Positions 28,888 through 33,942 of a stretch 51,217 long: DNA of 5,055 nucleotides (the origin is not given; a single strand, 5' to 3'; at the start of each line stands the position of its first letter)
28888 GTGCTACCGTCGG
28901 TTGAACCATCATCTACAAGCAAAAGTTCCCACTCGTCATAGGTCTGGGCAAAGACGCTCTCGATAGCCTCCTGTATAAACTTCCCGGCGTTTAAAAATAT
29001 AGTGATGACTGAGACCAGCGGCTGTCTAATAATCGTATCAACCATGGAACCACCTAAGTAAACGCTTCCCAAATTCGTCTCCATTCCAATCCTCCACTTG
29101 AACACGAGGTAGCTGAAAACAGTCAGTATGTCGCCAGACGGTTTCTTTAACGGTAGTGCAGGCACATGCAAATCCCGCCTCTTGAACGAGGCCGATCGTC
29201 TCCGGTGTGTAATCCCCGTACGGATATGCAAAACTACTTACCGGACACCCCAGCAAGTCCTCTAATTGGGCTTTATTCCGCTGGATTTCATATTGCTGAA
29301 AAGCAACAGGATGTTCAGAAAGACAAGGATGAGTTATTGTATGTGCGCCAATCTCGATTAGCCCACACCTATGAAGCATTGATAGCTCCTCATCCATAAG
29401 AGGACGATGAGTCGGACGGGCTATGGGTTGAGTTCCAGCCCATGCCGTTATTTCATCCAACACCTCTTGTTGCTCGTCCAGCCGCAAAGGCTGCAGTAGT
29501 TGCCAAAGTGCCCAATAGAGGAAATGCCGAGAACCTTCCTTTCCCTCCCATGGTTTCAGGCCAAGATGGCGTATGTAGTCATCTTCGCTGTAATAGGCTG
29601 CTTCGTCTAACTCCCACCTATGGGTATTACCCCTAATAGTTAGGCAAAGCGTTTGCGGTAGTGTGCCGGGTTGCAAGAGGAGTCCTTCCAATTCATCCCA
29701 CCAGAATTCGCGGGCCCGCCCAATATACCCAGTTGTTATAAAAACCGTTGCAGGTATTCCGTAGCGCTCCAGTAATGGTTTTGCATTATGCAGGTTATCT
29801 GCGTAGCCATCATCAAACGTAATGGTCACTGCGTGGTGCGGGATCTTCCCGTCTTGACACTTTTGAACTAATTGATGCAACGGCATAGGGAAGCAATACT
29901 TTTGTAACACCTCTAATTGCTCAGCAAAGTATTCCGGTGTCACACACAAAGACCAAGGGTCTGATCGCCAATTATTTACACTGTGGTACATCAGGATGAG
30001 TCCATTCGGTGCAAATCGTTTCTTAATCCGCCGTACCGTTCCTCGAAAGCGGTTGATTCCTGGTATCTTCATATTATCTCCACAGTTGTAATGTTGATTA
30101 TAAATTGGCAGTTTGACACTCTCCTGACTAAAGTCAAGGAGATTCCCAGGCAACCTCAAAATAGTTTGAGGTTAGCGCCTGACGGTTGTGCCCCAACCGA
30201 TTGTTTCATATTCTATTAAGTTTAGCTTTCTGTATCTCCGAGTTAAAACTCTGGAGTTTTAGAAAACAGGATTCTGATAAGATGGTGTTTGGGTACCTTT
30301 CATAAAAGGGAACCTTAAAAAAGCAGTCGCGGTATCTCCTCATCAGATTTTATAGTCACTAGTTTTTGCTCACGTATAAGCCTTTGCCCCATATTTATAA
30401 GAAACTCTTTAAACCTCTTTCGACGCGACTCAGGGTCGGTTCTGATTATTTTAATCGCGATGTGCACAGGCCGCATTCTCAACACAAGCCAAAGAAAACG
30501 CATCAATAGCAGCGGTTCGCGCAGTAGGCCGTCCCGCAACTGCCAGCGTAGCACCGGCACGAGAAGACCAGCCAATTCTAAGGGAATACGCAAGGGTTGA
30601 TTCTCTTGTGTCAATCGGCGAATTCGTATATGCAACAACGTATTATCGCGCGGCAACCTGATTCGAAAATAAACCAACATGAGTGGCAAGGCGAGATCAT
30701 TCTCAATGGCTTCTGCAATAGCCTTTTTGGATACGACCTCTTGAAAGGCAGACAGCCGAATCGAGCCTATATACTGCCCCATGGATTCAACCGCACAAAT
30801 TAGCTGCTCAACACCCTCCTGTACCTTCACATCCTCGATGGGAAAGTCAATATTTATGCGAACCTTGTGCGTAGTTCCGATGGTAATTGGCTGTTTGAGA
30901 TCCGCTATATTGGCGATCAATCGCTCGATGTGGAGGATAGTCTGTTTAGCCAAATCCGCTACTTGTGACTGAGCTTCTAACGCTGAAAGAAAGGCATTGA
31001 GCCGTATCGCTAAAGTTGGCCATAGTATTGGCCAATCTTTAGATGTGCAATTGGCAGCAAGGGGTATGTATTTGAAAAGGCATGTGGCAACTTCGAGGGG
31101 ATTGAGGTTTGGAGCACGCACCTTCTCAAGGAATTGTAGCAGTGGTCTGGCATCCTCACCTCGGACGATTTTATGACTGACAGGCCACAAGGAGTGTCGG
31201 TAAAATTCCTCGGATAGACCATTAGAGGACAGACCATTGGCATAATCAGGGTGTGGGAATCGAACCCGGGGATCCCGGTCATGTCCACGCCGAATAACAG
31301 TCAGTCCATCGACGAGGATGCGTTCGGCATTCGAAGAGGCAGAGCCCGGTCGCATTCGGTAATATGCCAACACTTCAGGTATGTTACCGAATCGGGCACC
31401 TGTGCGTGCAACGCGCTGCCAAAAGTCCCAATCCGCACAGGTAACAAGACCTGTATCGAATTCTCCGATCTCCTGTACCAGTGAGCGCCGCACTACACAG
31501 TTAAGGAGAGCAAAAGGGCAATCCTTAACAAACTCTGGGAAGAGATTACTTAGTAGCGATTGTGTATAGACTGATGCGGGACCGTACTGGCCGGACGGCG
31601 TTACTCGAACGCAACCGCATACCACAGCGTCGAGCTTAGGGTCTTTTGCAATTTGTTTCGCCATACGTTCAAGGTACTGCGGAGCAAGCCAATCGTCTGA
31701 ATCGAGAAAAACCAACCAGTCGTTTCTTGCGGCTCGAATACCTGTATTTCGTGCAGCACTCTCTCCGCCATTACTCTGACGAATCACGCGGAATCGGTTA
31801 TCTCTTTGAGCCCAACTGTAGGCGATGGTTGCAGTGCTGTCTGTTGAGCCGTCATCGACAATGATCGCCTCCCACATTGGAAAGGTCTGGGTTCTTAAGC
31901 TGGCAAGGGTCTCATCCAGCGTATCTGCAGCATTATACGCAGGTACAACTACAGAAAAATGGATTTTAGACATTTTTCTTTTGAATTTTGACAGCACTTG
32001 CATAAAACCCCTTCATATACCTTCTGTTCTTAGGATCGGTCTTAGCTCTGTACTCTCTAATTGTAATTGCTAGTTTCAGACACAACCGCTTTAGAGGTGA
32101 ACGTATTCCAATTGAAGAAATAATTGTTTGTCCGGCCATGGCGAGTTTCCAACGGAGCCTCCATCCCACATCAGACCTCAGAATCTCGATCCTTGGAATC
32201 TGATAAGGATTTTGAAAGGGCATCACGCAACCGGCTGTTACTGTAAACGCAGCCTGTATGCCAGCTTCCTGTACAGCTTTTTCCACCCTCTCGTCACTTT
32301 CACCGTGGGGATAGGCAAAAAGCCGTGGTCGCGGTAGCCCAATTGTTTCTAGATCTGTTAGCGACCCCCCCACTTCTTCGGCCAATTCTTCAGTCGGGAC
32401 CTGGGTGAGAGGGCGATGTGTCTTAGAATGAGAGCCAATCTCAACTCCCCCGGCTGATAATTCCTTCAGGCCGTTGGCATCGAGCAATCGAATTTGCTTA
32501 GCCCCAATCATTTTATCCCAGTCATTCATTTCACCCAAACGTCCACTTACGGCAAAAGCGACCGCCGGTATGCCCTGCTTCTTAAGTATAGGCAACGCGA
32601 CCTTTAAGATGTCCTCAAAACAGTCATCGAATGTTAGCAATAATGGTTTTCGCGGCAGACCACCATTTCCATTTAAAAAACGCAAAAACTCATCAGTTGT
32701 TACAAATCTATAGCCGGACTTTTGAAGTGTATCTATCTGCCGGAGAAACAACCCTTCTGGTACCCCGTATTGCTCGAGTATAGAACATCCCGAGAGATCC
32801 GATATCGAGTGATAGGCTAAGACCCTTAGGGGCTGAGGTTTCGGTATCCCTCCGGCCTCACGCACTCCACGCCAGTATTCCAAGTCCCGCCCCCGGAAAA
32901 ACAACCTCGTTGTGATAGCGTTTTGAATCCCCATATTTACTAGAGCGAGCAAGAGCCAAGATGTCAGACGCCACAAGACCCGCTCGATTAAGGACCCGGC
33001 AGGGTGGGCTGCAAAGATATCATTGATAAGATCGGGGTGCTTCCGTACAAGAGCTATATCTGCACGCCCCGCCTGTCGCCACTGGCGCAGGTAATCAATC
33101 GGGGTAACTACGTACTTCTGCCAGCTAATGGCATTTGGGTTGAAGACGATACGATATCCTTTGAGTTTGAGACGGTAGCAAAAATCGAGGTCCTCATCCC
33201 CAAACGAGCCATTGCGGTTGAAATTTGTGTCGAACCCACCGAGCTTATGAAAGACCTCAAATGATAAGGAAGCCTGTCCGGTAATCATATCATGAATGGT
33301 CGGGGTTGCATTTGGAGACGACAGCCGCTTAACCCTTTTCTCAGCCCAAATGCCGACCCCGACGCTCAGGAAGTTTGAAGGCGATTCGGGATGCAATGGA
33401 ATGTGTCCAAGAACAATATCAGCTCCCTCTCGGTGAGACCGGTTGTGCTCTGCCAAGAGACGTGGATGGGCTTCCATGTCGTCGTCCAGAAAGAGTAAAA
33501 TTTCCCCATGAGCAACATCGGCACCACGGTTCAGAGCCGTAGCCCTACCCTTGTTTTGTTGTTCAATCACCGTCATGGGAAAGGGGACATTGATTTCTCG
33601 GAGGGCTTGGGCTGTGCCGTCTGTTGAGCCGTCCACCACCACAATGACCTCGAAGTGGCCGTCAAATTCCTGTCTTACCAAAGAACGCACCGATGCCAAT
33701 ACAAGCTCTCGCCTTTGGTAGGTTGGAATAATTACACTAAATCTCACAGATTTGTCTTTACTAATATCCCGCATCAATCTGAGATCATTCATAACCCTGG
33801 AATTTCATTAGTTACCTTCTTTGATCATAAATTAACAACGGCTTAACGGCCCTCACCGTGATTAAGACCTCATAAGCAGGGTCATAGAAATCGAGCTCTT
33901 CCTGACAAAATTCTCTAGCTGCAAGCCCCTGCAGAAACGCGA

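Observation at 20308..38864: Candidate undescribed system: ABC-exported, de-N-acetylated, methylated glycan with its own c-di-GMP-gated secreted glycanase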

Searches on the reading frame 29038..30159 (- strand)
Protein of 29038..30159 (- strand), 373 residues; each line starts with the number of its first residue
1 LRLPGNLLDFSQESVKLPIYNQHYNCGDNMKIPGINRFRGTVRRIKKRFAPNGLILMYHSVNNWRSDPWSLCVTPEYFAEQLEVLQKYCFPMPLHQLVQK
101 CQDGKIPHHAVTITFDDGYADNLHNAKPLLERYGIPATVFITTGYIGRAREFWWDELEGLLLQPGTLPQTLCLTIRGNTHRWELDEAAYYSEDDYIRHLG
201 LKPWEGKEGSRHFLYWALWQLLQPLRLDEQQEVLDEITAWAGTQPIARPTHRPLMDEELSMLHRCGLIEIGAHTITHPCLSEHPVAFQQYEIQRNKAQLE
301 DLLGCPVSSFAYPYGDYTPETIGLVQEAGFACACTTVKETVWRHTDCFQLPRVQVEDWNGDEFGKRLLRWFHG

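Call 4: search_protein_families(library=pfam, proteins=[window:29038-30159:-], max_evalue=0.001)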
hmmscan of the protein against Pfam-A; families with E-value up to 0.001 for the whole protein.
window:29038-30159:- (373 aa): 1 family
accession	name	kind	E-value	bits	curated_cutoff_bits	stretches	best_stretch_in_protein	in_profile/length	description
PF01522.26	Polysacc_deac_1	-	3.6e-23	82.3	23.1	2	256-331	48-122/124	Polysaccharide deacetylase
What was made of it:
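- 29038..30072 (-): Stand-alone CE4 de-N-acetylase, cytoplasmic. It is the orthologue of the CE4 that follows the methyltransferase in other genomes. PF01522, 82 bits (call 4).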

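Call 26: search_protein_families(library=ncbifam, proteins=[window:29038-30159:-], max_evalue=0.001)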
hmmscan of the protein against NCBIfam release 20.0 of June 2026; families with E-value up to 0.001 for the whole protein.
window:29038-30159:- (373 aa): 7 families
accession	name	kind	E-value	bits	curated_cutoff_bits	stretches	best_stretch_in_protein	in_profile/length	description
TIGR03933.1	PIA_icaB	equivalog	2.4e-17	63.3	248.35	2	73-149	35-112/245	intercellular adhesin biosynthesis polysaccharide N-deacetylase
TIGR03938.2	deacetyl_PgaB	equivalog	3.9e-15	55.2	321.9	1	54-147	4-102/621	poly-beta-1,6-N-acetyl-D-glucosamine N-deacetylase PgaB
NF050820.1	PolSacchBiosHfsH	equivalog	2e-09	37.5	400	1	255-367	82-192/249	oligosaccharide deacetylase HfsH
NF011177.0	PRK14582.1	equivalog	7.7e-09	34.3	923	1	54-138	50-136/671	poly-beta-1,6-N-acetyl-D-glucosamine N-deacetylase PgaB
NF011176.0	PRK14581.1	equivalog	8.6e-07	27.5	1091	1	54-142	50-140/673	poly-beta-1,6-N-acetyl-D-glucosamine N-deacetylase PgaB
TIGR02764.1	spore_ybaN_pdaB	equivalog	3.3e-06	27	237.4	0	269-343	60-134/191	polysaccharide deacetylase family sporulation protein PdaB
TIGR04243.1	nodulat_NodB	equivalog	0.00041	19.9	240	0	269-343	56-131/197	chitooligosaccharide deacetylase NodB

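Call 50: search_solved_structures(query=window:29038-30072:-, max_evalue=0.01, show_alignments=2)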
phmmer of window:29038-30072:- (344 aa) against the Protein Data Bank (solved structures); distinct sequences matched with E-value up to 0.01: 10.
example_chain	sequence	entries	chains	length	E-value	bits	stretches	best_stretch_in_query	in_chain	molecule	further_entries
6dq3_A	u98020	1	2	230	8.7e-10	41.3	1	26-116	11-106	Polysaccharide deacetylase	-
4wcj_A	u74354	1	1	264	2.5e-09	39.8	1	27-123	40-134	Polysaccharide deacetylase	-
6go1_A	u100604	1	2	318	1.3e-06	30.9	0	216-293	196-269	Polysaccharide deacetylase-like protein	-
4v33_A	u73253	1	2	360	1.7e-05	27.2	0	231-297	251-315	POLYSACCHARIDE DEACETYLASE-LIKE PROTEIN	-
4hd5_A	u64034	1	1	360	2e-05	27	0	227-294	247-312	Polysaccharide deacetylase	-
8hfa_A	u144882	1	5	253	0.00012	24.4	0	235-314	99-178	NodB homology domain-containing protein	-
5bu6_A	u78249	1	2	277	0.0005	22.4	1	60-116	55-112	BpsB (PgaB), Poly-beta-1,6-N-acetyl-D-glucosamine N-deacetylase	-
3vus_A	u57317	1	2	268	0.001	21.4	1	23-109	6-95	Poly-beta-1,6-N-acetyl-D-glucosamine N-deacetylase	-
4f9d_A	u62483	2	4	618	0.0038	19.5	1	23-109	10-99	Poly-beta-1,6-N-acetyl-D-glucosamine N-deacetylase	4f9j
4u10_A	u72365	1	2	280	0.0064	18.7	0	72-110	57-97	Poly-beta-1,6-N-acetyl-D-glucosamine N-deacetylase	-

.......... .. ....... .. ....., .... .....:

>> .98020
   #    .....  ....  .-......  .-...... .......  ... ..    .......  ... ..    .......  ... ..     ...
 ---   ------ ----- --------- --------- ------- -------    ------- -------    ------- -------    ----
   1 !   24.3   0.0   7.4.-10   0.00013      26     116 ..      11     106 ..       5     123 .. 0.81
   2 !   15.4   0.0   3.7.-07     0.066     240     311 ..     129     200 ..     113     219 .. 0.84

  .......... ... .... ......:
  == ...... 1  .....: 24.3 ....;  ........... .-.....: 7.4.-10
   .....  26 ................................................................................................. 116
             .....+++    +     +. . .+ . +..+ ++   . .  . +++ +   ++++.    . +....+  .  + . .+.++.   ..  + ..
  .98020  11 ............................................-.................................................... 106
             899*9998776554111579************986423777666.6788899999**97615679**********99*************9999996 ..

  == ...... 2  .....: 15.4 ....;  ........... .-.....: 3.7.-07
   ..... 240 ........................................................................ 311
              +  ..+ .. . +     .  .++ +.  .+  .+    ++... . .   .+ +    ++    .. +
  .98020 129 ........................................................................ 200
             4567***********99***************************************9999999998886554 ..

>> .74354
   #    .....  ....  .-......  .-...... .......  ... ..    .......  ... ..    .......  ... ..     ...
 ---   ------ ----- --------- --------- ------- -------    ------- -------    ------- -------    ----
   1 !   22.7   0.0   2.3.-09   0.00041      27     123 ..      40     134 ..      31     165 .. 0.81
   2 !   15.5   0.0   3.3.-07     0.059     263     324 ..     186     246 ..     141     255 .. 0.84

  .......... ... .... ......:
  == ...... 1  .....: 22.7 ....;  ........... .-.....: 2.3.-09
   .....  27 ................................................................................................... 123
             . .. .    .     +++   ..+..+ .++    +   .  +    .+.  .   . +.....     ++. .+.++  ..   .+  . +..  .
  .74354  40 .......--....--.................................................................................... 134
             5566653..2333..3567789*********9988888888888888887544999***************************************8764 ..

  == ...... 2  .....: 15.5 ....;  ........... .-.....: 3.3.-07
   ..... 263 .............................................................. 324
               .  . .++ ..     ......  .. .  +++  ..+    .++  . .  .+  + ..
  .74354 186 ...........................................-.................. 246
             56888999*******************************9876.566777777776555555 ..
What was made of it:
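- The CE4 domains are most similar to IcaB and PgaB (calls 26, 50).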

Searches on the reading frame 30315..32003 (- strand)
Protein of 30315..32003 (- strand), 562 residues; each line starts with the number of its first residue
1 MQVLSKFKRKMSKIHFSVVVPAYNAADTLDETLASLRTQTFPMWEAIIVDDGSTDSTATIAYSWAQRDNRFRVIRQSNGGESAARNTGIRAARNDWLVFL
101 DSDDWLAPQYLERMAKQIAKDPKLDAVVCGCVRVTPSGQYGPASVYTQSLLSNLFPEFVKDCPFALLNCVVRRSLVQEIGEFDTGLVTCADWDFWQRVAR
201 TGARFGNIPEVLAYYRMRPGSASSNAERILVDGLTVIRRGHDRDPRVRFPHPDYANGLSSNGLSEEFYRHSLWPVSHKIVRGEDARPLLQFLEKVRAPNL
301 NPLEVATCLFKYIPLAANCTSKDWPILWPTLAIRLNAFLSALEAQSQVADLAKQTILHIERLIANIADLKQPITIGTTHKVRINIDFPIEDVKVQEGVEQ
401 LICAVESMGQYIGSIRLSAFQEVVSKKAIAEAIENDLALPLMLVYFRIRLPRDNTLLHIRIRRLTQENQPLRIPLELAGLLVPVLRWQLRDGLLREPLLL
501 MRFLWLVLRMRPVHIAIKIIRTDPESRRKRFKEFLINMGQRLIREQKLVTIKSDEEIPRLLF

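Call 4: search_protein_families(library=pfam, proteins=[window:30315-32003:-], max_evalue=0.001)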
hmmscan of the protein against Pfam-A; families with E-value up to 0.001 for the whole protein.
window:30315-32003:- (562 aa): 6 families
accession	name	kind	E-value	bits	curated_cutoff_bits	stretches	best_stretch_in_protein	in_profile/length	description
PF00535.33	Glycos_transf_2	-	4e-39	134.7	23.3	1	17-145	1-130/168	Glycosyl transferase family 2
PF13641.12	Glyco_tranf_2_3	-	1.3e-15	58.5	27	1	16-212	3-208/230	Glycosyltransferase like family 2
PF10111.15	Glyco_tranf_2_2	-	6e-15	55.9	27.3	1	17-214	1-215/276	Glycosyltransferase like family 2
PF13632.12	Glyco_trans_2_3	-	4.9e-08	33.5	27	1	96-214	1-122/198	Glycosyl transferase family group 2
PF13506.12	Glyco_transf_21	-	1.2e-05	25.3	21.7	1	87-182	24-120/174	Glycosyl transferase family 21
PF13704.12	Glyco_tranf_2_4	-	0.00014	22.7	27.5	1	24-107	2-85/98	Glycosyl transferase family 2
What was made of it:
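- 30315..32003 (-): GT2 with an unassigned C-terminal extension of about 350 aa. PF00535, 135 bits, covering residues 17-145 only (call 4).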

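Call 26: search_protein_families(library=ncbifam, proteins=[window:30315-32003:-], max_evalue=0.001)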
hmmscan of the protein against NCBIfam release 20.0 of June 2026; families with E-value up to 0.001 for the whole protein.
window:30315-32003:- (562 aa): 27 families (the best 25 are shown)
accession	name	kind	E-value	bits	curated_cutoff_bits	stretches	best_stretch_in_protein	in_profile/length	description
NF007482.0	PRK10073.1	equivalog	5.2e-30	104.6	423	1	12-134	4-125/334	glycosyltransferase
NF041875.1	EPS_EpsD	equivalog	2.3e-29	102.8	370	1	17-216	2-207/325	exopolysaccharide biosynthesis glycosyltransferase EpsD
NF047683.1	TeichurnBiosyTuaG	equivalog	2.2e-27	96.3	400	1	14-226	6-214/252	teichuronic acid biosynthesis protein TuaG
TIGR03937.1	PgaC_IcaA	equivalog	1.3e-24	86.9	422.3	1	14-133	45-164/407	poly-beta-1,6-N-acetyl-D-glucosamine synthase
TIGR03965.1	mycofact_glyco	equivalog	4.6e-23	81.8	280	1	15-210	75-275/467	mycofactocin biosynthesis glycosyltransferase MftF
TIGR04283.1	glyco_like_mftF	equivalog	1.5e-19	70.4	182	1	17-206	2-176/221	TIGR04283 family arsenosugar biosynthesis glycosyltransferase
NF053739.1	GlytfEpsEBac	equivalog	6e-17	61.5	450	1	16-218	3-203/265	glycosyltransferase EpsE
NF038302.1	EPS_HpsE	equivalog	1.4e-15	57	300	1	14-126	1-119/307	hormogonium polysaccharide biosynthesis glycosyltransferase HpsE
NF038299.1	EPS_HpsN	equivalog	9.7e-14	51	425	1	16-128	3-116/317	hormogonium polysaccharide biosynthesis glycosyltransferase HpsN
NF050050.1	ProtGlycPglI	equivalog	6.1e-13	48.8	500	1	15-120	3-110/306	GalNAc(5)-diNAcBac-PP-undecaprenol beta-1,3-glucosyltransferase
TIGR03111.1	glyc2_xrt_Gpos1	hypoth_equivalog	5.2e-11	42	363.95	1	15-128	50-166/439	TIGR03111 family XrtG-associated glycosyltransferase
TIGR03469.1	HpnB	hypoth_equivalog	1.9e-10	40.3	379.25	1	16-121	46-163/386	hopene-associated glycosyltransferase HpnB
TIGR04242.1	nodulat_NodC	equivalog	3.5e-10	39.4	550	1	16-128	50-165/395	chitooligosaccharide synthase NodC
NF045692.1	OglycostaseCruG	equivalog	1.4e-09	37.4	600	1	15-104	42-138/386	2'-O-glycosyltransferase CruG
NF041394.1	GtaseAglG_Halo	equivalog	2.3e-09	37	440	1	16-129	3-115/304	glucosyl-dolichyl phosphate glucuronosyltransferase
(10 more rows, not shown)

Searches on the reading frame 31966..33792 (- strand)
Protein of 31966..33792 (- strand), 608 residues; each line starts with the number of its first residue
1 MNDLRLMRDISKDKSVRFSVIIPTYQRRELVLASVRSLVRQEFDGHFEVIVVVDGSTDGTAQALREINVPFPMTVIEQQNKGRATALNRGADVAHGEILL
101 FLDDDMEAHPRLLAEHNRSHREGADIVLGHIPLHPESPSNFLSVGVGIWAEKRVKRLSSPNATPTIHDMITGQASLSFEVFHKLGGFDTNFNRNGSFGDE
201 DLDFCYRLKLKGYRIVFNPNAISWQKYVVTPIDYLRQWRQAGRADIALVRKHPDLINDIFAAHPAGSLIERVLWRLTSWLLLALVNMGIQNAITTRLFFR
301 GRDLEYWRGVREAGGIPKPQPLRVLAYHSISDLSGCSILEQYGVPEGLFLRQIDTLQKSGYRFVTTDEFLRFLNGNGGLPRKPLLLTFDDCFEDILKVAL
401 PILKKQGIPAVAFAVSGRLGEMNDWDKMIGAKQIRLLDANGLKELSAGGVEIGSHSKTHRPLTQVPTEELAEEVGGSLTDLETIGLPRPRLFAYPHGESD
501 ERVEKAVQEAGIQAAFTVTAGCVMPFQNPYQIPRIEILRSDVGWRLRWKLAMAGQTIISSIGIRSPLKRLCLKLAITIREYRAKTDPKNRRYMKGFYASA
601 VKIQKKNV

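Call 4: search_protein_families(library=pfam, proteins=[window:31966-33792:-], max_evalue=0.001)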
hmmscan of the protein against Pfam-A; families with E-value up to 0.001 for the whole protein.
window:31966-33792:- (608 aa): 7 families
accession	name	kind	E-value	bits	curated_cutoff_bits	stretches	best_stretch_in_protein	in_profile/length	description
PF00535.33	Glycos_transf_2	-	1.1e-27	97.4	23.3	1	19-184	1-167/168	Glycosyl transferase family 2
PF01522.26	Polysacc_deac_1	-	3.6e-23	82.3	23.1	1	379-514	4-123/124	Polysaccharide deacetylase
PF13641.12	Glyco_tranf_2_3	-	2.5e-17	64.1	27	1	17-226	2-212/230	Glycosyltransferase like family 2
PF10111.15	Glyco_tranf_2_2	-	4.2e-13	49.8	27.3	1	19-225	1-216/276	Glycosyltransferase like family 2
PF13632.12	Glyco_trans_2_3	-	2.4e-08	34.5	27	1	170-289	73-180/198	Glycosyl transferase family group 2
PF02709.20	Glyco_transf_7C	-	5.9e-05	23.1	23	1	167-220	17-67/78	N-terminal domain of galactosyltransferase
PF20691.3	TAGT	-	0.00019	21.9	27.5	1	19-216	2-188/205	TET-Associated Glycosyltransferase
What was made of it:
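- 31966..33792 (-): GT2-CE4 fusion, cytoplasmic. PF00535, 97 bits, plus PF01522, 82 bits (call 4).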

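Call 26: search_protein_families(library=ncbifam, proteins=[window:31966-33792:-], max_evalue=0.001)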
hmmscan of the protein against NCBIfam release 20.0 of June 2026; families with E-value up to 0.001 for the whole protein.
window:31966-33792:- (608 aa): 30 families (the best 25 are shown)
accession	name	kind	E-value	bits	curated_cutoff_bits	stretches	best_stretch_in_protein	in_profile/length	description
NF041875.1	EPS_EpsD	equivalog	4.3e-52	177.5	370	1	19-258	2-240/325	exopolysaccharide biosynthesis glycosyltransferase EpsD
TIGR03933.1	PIA_icaB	equivalog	7.2e-25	87.9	248.35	1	330-537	21-229/245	intercellular adhesin biosynthesis polysaccharide N-deacetylase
TIGR03938.2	deacetyl_PgaB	equivalog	1e-22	80.2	321.9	1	322-458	3-144/621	poly-beta-1,6-N-acetyl-D-glucosamine N-deacetylase PgaB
TIGR03965.1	mycofact_glyco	equivalog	3.2e-20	72.4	280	2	11-114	69-173/467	mycofactocin biosynthesis glycosyltransferase MftF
TIGR03937.1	PgaC_IcaA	equivalog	3.4e-19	69.1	422.3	1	10-105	39-135/407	poly-beta-1,6-N-acetyl-D-glucosamine synthase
TIGR04283.1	glyco_like_mftF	equivalog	1.3e-16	60.8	182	1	19-220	2-180/221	TIGR04283 family arsenosugar biosynthesis glycosyltransferase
NF038299.1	EPS_HpsN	equivalog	3.6e-15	55.7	425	1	18-126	3-112/317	hormogonium polysaccharide biosynthesis glycosyltransferase HpsN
NF007482.0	PRK10073.1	equivalog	4.5e-15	55.5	423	1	13-112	3-102/334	glycosyltransferase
NF041394.1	GtaseAglG_Halo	equivalog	1.5e-12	47.4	440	1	17-222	2-212/304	glucosyl-dolichyl phosphate glucuronosyltransferase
NF050050.1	ProtGlycPglI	equivalog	3.3e-12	46.4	500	1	17-130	3-118/306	GalNAc(5)-diNAcBac-PP-undecaprenol beta-1,3-glucosyltransferase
NF011177.0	PRK14582.1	equivalog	1.2e-10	40.4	923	1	324-426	51-151/671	poly-beta-1,6-N-acetyl-D-glucosamine N-deacetylase PgaB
NF011176.0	PRK14581.1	equivalog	1.4e-10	40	1091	1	324-458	51-187/673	poly-beta-1,6-N-acetyl-D-glucosamine N-deacetylase PgaB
NF047683.1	TeichurnBiosyTuaG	equivalog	2.8e-10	40.3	400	1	17-108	7-99/252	teichuronic acid biosynthesis protein TuaG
TIGR04009.1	wcaE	equivalog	1.3e-09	37.7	369.2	1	19-106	4-93/248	colanic acid biosynthesis glycosyltransferase WcaE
TIGR03469.1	HpnB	hypoth_equivalog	2.6e-09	36.6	379.25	1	18-126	46-167/386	hopene-associated glycosyltransferase HpnB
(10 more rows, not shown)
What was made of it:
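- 31966..33792 (-): IcaB- and PgaB-like, below cut-off (call 26).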
